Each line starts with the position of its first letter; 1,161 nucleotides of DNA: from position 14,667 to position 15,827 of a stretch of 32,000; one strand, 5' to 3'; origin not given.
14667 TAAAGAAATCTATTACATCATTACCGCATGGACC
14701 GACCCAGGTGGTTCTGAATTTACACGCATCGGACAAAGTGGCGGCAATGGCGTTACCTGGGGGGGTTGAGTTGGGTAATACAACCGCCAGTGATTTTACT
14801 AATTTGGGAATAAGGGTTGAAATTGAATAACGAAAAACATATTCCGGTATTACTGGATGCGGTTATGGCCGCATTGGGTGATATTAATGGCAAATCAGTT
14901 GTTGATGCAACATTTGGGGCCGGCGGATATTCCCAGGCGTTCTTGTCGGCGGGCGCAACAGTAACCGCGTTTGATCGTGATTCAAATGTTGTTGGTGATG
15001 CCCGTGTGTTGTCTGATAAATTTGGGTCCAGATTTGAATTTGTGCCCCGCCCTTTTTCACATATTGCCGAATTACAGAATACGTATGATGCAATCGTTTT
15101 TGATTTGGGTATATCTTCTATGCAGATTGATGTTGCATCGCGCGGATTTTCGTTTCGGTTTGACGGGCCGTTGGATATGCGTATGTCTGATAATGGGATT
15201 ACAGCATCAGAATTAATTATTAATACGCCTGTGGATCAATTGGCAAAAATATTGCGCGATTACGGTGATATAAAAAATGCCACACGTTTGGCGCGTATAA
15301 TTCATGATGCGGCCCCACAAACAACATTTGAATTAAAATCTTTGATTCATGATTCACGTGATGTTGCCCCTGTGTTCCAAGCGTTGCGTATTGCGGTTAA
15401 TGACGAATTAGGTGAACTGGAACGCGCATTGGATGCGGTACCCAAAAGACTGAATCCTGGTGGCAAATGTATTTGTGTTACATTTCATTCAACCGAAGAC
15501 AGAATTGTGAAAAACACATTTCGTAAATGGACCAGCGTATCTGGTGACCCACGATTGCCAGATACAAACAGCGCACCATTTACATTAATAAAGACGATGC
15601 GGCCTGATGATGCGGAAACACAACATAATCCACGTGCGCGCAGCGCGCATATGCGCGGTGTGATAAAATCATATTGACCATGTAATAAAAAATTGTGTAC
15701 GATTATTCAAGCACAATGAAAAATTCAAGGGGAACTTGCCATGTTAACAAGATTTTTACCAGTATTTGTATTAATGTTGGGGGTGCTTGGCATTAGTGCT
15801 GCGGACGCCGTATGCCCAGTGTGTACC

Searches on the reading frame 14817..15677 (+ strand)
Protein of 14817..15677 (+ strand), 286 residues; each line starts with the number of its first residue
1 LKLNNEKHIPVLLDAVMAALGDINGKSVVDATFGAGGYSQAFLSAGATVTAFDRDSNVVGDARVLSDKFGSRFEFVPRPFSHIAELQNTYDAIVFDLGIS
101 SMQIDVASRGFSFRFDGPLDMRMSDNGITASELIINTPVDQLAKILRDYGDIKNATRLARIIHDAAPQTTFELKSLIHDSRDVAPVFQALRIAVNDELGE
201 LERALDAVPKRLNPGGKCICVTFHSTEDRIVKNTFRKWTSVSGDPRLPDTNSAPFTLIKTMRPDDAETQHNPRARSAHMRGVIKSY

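Call 7: search_protein_families(library=pfam, proteins=[window:14817-15677:+], max_evalue=0.01)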
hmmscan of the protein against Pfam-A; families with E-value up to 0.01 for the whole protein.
window:14817-15677:+ (286 aa): 5 families
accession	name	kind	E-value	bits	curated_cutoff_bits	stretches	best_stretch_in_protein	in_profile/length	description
PF01795.25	Methyltransf_5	-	6.5e-67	226.6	27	1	6-282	2-306/309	MraW methylase family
PF13649.12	Methyltransf_25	-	0.00015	22.9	27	1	28-95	1-70/97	Methyltransferase domain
PF01728.25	FtsJ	-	0.00065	20.1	24.1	0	24-238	21-156/181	FtsJ-like methyltransferase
PF13489.12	Methyltransf_23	-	0.0048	17.1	27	0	13-95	10-87/164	Methyltransferase domain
PF08241.18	Methyltransf_11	-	0.0068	17.5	21.2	0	30-95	2-66/95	Methyltransferase domain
